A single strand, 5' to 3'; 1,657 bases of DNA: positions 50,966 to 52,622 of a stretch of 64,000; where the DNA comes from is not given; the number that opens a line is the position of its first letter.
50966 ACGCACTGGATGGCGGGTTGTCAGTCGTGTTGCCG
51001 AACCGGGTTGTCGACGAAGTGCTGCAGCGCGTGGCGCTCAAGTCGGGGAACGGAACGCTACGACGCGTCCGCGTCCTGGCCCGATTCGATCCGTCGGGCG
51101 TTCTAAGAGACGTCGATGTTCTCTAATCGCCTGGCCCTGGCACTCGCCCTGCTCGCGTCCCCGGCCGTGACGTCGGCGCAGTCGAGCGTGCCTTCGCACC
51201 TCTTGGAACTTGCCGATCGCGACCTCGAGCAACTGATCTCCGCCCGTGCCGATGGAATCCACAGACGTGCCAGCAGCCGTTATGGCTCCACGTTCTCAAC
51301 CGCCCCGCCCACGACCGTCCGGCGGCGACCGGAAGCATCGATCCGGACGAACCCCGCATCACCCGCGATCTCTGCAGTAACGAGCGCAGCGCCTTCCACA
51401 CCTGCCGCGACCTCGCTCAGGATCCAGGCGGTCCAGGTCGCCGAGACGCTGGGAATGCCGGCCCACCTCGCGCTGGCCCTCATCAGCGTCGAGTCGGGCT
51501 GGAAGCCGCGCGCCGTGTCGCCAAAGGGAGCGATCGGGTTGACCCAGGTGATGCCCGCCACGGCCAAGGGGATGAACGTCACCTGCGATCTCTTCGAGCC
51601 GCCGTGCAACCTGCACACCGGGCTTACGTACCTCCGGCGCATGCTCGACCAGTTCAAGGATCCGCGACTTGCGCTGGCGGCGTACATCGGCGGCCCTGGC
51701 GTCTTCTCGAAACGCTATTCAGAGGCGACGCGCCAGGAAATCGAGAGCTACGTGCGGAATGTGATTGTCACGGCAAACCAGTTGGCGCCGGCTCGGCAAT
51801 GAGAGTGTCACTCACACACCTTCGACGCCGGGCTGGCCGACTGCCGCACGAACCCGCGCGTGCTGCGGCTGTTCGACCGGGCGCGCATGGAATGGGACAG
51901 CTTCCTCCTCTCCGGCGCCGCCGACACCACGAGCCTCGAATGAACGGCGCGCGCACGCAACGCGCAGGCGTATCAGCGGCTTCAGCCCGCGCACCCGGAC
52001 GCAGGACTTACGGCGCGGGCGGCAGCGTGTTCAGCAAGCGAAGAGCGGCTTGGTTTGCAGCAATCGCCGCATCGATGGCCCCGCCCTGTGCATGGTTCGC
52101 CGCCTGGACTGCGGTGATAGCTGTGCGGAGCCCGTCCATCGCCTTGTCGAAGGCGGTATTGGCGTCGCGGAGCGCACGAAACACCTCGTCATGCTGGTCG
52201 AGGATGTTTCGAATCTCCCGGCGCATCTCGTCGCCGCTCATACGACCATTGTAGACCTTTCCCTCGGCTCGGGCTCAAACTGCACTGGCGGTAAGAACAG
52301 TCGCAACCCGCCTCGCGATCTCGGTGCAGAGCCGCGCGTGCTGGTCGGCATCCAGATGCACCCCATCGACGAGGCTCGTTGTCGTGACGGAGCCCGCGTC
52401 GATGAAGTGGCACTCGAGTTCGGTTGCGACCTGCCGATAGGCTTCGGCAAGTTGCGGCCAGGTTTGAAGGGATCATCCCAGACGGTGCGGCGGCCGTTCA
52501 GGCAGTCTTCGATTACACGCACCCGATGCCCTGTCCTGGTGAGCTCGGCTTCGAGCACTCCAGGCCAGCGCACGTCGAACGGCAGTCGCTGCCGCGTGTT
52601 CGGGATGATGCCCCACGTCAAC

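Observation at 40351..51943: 11.4-kb mosaic island bracketed by a 111-nt direct repeat of a gene's 3' end, with no recognisable integrase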

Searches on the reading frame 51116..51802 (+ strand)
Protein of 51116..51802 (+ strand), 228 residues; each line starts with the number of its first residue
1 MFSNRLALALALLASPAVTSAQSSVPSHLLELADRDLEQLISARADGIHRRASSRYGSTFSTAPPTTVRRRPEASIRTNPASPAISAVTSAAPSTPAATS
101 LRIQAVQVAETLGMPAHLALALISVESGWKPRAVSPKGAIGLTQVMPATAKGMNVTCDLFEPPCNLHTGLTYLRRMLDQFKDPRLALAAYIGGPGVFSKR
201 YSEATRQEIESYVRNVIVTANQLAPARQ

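Call 9: search_protein_families(library=pfam, proteins=[window:51116-51802:+], max_evalue=0.01)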
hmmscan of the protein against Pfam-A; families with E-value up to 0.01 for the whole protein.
window:51116-51802:+ (228 aa): 1 family
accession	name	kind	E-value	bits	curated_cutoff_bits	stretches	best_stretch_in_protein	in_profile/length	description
PF01464.25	SLT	-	2.3e-21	76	21.3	1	110-211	8-115/117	Transglycosylase SLT domain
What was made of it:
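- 47322..51802 (+): Seven-gene operon of unknown function: 47322-48200, 48197-49051, 49048-49380, 49380-49805, 49769-50314, 50347-51126, and the SLT transglycosylase 51116-51802. Only SLT has a family (PF01464, 2e-21; call 9).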

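Call 24: find_homologous_proteins(query=window:51116-51802:+)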
Query window:51116-51802:+ (228 aa): 5172 proteins with E <= 0.001 among 8000 candidates; the best 120 are listed.
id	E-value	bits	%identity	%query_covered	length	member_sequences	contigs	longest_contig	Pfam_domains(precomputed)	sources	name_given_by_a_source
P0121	5.6e-51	191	48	95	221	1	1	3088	PF01464.26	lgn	-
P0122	1.3e-50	190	51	93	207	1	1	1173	PF01464.26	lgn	-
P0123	1.6e-49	186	46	98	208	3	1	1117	PF01464.26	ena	-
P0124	6.8e-48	181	49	90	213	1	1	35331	PF01464.26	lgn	-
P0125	1.5e-44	170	59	61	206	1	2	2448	PF01464.26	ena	-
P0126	6.4e-26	109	47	60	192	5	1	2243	PF01464.26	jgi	-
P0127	1.1e-22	99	47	59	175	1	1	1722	PF01464.26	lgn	-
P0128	2.1e-22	98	47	54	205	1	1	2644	PF01464.26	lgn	-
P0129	2.5e-22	98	49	48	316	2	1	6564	PF01464.26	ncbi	ncbi:MAG TPA: transglycosylase SLT domain-containing protein, partial [Steroidobacteraceae bacterium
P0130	5.0e-22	96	45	56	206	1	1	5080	PF01464.26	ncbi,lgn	-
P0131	5.3e-22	96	50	52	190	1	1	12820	PF01464.26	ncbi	-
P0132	1.1e-21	95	42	58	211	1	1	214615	PF01464.26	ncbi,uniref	ncbi:lytic transglycosylase domain-containing protein [Moorella naiadis]|uniref:lytic transglycosyla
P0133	1.2e-21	95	44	56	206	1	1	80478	PF01464.26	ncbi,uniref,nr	ncbi:soluble lytic murein transglycosylase precursor [Moorella thermoacetica]|uniref:Soluble lytic m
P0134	3.0e-21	94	51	48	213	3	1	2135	PF13511.12,PF01464.26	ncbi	-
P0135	3.2e-21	94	42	68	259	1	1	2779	PF13511.12,PF01464.26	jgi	jgi:soluble lytic murein transglycosylase-like protein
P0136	4.4e-21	93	43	64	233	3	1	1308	PF13511.12,PF01464.26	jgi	jgi:soluble lytic murein transglycosylase-like protein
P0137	7.0e-21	93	43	66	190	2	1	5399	PF01464.26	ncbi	-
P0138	7.3e-21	93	45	56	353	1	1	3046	PF01464.26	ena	-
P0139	1.1e-20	92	47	51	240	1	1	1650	PF13511.12,PF01464.26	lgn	-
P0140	1.2e-20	92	49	46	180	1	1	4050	PF01464.26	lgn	-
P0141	1.7e-20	92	51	46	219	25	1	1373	PF13511.12,PF01464.26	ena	-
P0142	1.9e-20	91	49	51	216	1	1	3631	PF13511.12,PF01464.26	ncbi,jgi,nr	ncbi:MAG: DUF4124 domain-containing protein [Acidobacteria bacterium]|nr:MAG: DUF4124 domain-contain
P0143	2.3e-20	91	45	61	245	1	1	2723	PF13511.12,PF01464.26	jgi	jgi:hypothetical protein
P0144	2.5e-20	91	37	79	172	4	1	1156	PF01464.26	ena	-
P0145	2.9e-20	91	48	46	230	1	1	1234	PF13511.12,PF01464.26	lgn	-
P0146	3.9e-20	90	44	64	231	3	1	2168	PF13511.12,PF01464.26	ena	-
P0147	5.4e-20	90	49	55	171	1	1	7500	PF01464.26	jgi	jgi:soluble lytic murein transglycosylase-like protein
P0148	6.1e-20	90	43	64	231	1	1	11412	PF13511.12,PF01464.26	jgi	jgi:soluble lytic murein transglycosylase-like protein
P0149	6.1e-20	90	50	48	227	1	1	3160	PF13511.12,PF01464.26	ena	-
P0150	6.7e-20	90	41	64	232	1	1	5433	PF13511.12,PF01464.26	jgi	jgi:soluble lytic murein transglycosylase-like protein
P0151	8.9e-20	89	46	51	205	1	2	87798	PF01464.26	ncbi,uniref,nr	ncbi:Prokaryotic transglycosylase, active site [Moorella glycerini]|uniref:Soluble lytic murein tran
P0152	9.3e-20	89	44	61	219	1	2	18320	PF13406.12,PF01464.26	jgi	-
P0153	1.1e-19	89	50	48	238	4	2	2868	PF13511.12,PF01464.26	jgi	-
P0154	1.1e-19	89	46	53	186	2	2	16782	PF01464.26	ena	-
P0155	1.2e-19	89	49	48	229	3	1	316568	PF13511.12,PF01464.26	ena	-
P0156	1.4e-19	89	44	51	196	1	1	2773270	PF01464.26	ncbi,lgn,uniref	ncbi:lytic transglycosylase domain-containing protein [Moorella sp. ACPs]|uniref:lytic transglycosyl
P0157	1.5e-19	88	47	52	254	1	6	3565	PF01464.26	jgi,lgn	-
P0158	1.8e-19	88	51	44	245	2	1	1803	PF01464.26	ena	-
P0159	1.8e-19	88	38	76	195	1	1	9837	PF01464.26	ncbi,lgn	ncbi:MAG: lytic transglycosylase domain-containing protein [Pseudomonadota bacterium]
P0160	1.9e-19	88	45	51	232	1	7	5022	PF13511.12,PF01464.26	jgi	jgi:soluble lytic murein transglycosylase-like protein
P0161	1.9e-19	88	39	76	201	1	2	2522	PF01464.26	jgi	-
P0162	1.9e-19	88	40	70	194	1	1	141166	PF01464.26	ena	-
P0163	1.9e-19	88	45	51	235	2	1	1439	PF13511.12,PF01464.26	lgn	-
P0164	2.0e-19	88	49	49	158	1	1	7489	PF01464.26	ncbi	ncbi:MAG TPA: lytic transglycosylase domain-containing protein [Methylomirabilota bacterium]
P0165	2.0e-19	88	49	48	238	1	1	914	PF13511.12,PF01464.26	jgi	jgi:soluble lytic murein transglycosylase-like protein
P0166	2.1e-19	88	40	71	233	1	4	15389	PF13511.12,PF01464.26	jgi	jgi:soluble lytic murein transglycosylase-like protein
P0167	2.1e-19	88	41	67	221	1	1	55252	PF01464.26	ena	-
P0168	2.2e-19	88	49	46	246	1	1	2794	PF13511.12,PF01464.26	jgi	jgi:soluble lytic murein transglycosylase-like protein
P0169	2.3e-19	88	38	69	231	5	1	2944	PF13511.12,PF01464.26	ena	-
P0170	2.5e-19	88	51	43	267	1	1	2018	PF01464.26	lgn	-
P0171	2.5e-19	88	51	44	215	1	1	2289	PF01464.26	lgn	-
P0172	2.5e-19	88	50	46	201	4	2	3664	PF01464.26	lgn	-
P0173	2.7e-19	88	43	66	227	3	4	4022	PF13511.12,PF01464.26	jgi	-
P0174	2.9e-19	87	44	61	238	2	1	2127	PF13511.12,PF01464.26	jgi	jgi:soluble lytic murein transglycosylase-like protein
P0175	3.2e-19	87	41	67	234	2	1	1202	PF01464.26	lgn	-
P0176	3.3e-19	87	45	48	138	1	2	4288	PF01464.26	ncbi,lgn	-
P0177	3.4e-19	87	42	70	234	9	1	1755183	PF01464.26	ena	-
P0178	3.4e-19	87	50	50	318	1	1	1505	PF01464.26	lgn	-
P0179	3.6e-19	87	44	54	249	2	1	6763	PF13511.12,PF01464.26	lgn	-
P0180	3.6e-19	87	46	50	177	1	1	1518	PF01464.26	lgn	-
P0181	3.6e-19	87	44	51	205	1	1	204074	PF01464.26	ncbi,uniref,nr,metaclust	ncbi:lytic transglycosylase domain-containing protein [Neomoorella mulderi]|uniref:Soluble lytic mur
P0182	4.0e-19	87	42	63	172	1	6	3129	PF01464.26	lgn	-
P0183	4.8e-19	87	43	58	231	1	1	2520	PF01464.26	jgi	jgi:hypothetical protein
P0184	4.9e-19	87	50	44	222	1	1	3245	PF01464.26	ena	-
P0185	4.9e-19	87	42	61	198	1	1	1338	PF01464.26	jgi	jgi:soluble lytic murein transglycosylase-like protein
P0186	5.3e-19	87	45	53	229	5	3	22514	PF13511.12,PF01464.26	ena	-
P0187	5.8e-19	86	46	48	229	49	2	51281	PF13511.12,PF01464.26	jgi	-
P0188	5.9e-19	86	48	48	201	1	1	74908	PF01464.26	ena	-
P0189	6.1e-19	86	48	50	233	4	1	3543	PF13511.12,PF01464.26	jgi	jgi:hypothetical protein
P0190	6.3e-19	86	48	48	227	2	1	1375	PF13511.12,PF01464.26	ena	-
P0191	6.3e-19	86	46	49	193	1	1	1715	PF01464.26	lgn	-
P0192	6.4e-19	86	43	55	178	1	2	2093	PF01464.26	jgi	jgi:soluble lytic murein transglycosylase-like protein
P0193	6.4e-19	86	47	48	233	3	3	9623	PF13511.12,PF01464.26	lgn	-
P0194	6.7e-19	86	45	52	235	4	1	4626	PF13511.12,PF01464.26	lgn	-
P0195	7.0e-19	86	45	51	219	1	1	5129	PF13511.12,PF01464.26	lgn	-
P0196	7.0e-19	86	48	46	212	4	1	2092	PF01464.26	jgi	jgi:soluble lytic murein transglycosylase-like protein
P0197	7.0e-19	86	50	44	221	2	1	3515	PF13511.12,PF01464.26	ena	-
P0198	7.2e-19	86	47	55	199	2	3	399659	PF01464.26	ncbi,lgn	ncbi:MAG: lytic transglycosylase domain-containing protein [Fimbriimonadaceae bacterium]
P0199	7.3e-19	86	49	49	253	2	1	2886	PF13511.12,PF01464.26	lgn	-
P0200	7.6e-19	86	44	60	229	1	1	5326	PF01464.26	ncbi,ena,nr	ncbi:MAG TPA: lytic transglycosylase domain-containing protein [Thermoanaerobaculia bacterium]|nr:ly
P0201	7.6e-19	86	38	79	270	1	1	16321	PF01464.26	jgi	-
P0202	7.7e-19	86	45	48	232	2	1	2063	PF01464.26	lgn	-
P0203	9.0e-19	86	46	57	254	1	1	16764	PF01464.26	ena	-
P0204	9.4e-19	86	50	48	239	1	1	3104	PF13511.12,PF01464.26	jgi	jgi:soluble lytic murein transglycosylase-like protein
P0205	1.0e-18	86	43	61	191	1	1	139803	PF01464.26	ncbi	-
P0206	1.1e-18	86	48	46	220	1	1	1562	PF13511.12,PF01464.26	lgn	-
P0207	1.1e-18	86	43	61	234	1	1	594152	PF13511.12,PF01464.26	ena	-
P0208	1.1e-18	86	41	57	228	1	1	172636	PF01464.26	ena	-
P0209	1.3e-18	85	47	49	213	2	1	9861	PF13511.12,PF01464.26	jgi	jgi:soluble lytic murein transglycosylase-like protein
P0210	1.3e-18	85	45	49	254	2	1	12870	PF01464.26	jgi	-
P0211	1.4e-18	85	39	69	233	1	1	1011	PF13511.12,PF01464.26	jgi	jgi:Transglycosylase SLT domain/Domain of unknown function (DUF4124)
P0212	1.5e-18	85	53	40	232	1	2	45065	PF01464.26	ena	-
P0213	1.5e-18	85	52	43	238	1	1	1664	PF13511.12,PF01464.26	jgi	jgi:hypothetical protein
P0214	1.5e-18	85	33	82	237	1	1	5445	PF01464.26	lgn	-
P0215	1.6e-18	85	42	64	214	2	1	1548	PF13511.12,PF01464.26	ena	-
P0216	1.6e-18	85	45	50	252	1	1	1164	PF13511.12,PF01464.26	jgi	jgi:soluble lytic murein transglycosylase-like protein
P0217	1.8e-18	85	48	48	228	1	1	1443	PF13511.12,PF01464.26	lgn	-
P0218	1.8e-18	85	48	48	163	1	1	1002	PF01464.26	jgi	jgi:soluble lytic murein transglycosylase-like protein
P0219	1.8e-18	85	49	48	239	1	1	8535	PF13511.12,PF01464.26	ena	-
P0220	1.8e-18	85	46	49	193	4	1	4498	PF01464.26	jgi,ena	-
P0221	1.8e-18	85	43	60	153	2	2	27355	PF01464.26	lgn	-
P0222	1.8e-18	85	40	66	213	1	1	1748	PF01464.26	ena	-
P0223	1.9e-18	85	40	64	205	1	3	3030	PF01464.26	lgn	-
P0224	2.0e-18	85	50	43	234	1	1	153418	PF13511.12,PF01464.26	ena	-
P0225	2.0e-18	85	42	56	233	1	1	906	PF13511.12,PF01464.26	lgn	-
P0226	2.1e-18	85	49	48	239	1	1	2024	PF13511.12,PF01464.26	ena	-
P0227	2.1e-18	85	49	47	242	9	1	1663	PF13511.12,PF01464.26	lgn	-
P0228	2.1e-18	85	41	67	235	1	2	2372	PF13511.12,PF01464.26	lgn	-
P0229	2.1e-18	85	48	50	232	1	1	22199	PF01464.26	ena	-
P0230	2.2e-18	85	47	48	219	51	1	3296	PF13511.12,PF01464.26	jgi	jgi:soluble lytic murein transglycosylase-like protein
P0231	2.2e-18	85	49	48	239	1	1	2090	PF13511.12,PF01464.26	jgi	jgi:soluble lytic murein transglycosylase-like protein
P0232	2.3e-18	85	44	51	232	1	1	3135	PF13511.12,PF01464.26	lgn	-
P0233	2.3e-18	85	42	62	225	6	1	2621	PF13511.12,PF01464.26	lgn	-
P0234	2.4e-18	84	48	48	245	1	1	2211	PF13511.12,PF01464.26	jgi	jgi:soluble lytic murein transglycosylase-like protein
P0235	2.4e-18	84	42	66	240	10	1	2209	PF13511.12,PF01464.26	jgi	jgi:soluble lytic murein transglycosylase-like protein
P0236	2.4e-18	84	49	44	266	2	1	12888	PF01464.26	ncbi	-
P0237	2.6e-18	84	38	73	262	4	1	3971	PF01464.26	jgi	-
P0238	2.7e-18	84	47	48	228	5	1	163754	PF13511.12,PF01464.26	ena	-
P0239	2.9e-18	84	49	48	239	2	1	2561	PF13511.12,PF01464.26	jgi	jgi:soluble lytic murein transglycosylase-like protein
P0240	3.1e-18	84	47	50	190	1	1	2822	PF01464.26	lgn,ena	-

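Call 25: find_encoding_contigs(protein=P0124, flank=10000, max_places=2)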
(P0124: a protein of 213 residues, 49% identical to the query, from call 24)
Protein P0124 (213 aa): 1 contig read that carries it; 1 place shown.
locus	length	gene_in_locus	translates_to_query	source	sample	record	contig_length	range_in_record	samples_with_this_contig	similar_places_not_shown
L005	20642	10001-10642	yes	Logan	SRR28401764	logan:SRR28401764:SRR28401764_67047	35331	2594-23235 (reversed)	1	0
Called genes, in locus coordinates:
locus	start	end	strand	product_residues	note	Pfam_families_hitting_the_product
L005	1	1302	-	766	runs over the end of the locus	PF02310:B12-binding (faint), PF04055:Radical_SAM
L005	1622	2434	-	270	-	PF00005:ABC_tran, PF02463:SMC_N (weak), PF13304:AAA_21 (faint)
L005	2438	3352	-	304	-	PF02653:BPD_transp_2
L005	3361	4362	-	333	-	PF04392:ABC_sub_bind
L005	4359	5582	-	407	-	PF00155:Aminotran_1_2, PF01053:Cys_Met_Meta_PP (weak)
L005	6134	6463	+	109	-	-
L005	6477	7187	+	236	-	-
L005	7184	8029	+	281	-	-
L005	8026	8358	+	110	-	-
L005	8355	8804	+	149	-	-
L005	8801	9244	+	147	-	-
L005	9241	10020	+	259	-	-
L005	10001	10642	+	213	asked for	PF01464:SLT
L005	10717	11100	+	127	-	-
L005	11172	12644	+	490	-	PF04055:Radical_SAM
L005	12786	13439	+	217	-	PF13469:Sulfotransfer_3, PF00685:Sulfotransfer_1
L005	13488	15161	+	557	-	PF00753:Lactamase_B, PF12706:Lactamase_B_2 (weak), PF22505:RNase_J_b_CASP, PF07521:RMMBL, PF17770:RNase_J_C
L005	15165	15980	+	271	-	PF02668:TauD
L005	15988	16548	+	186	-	PF01583:APS_kinase, PF13671:AAA_33 (weak)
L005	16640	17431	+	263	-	-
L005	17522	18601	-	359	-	PF03993:DUF349 (weak)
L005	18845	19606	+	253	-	PF02585:PIG-L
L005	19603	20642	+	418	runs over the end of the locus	-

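Call 26: find_encoding_contigs(protein=P0121, flank=10000, max_places=2)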
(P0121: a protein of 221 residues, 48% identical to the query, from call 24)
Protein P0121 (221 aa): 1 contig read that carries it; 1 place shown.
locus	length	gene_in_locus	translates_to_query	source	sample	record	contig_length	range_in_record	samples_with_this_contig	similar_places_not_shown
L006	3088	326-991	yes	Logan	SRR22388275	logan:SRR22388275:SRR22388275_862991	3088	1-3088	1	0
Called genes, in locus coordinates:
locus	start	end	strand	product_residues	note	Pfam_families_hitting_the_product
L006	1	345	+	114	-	?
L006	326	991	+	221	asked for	PF01464:SLT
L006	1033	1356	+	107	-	-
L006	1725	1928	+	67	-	-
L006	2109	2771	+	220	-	PF13532:2OG-FeII_Oxy_2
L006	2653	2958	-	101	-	-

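Call 73: find_encoding_contigs(protein=P0125, flank=10000, max_places=3)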
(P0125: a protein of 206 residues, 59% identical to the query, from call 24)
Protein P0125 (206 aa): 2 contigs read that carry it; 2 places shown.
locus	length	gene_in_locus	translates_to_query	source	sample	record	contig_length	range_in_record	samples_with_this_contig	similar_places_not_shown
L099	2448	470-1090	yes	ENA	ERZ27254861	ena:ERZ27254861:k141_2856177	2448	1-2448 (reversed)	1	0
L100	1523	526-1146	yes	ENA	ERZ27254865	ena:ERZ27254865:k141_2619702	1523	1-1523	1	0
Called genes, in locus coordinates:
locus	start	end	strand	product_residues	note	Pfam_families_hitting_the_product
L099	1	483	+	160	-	?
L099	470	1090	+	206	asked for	PF01464:SLT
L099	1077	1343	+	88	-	-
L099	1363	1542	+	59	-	-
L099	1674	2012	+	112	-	-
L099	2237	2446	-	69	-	?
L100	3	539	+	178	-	?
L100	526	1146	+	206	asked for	PF01464:SLT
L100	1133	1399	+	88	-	-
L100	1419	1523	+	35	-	?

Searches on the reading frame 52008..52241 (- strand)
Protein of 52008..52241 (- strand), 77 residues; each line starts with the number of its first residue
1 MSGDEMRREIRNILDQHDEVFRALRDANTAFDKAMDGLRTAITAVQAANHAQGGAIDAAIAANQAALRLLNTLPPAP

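Call 57: search_protein_families(library=ncbifam, proteins=[window:52008-52241:-], max_evalue=0.01)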
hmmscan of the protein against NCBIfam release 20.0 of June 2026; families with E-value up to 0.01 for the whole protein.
window:52008-52241:- (77 aa): 1 family
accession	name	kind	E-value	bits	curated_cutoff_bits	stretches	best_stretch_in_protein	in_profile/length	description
NF053720.1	NsdA_fam_reg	subfamily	0.00085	18.9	75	1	12-73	340-401/432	NsdA family TPR-like regulatory protein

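Call 82: search_protein_families(library=pfam, proteins=[window:52008-52241:-], max_evalue=0.1)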
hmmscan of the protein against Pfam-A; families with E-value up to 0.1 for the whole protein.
window:52008-52241:- (77 aa): 3 families
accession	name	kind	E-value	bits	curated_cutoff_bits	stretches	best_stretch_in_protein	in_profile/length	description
PF20609.3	pAdhesive_17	-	0.031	14.2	27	1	28-72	169-216/289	Putative adhesive domain (group 17)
PF00285.26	Citrate_synt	-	0.075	12.5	27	1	5-74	59-125/357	Citrate synthase, C-terminal domain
PF05130.17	FlgN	-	0.078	13.8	30.5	0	17-72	74-131/147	FlgN protein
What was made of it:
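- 52008..52241 (-): 77-aa helical ORF of unknown function, convergent with the orphan tail. Only weak hits (calls 57, 82).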

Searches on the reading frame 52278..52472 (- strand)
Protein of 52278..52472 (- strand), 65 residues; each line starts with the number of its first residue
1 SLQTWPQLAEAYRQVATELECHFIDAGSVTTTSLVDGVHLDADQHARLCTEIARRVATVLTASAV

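Call 82: search_protein_families(library=pfam, proteins=[window:52278-52472:-], max_evalue=0.1)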
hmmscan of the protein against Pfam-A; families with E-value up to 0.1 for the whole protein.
window:52278-52472:- (65 aa): 1 family
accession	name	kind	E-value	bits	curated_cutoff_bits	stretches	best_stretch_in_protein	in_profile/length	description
PF13472.12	Lipase_GDSL_2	-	0.098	13.6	32.9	0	7-46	130-177/178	GDSL-like Lipase/Acylhydrolase family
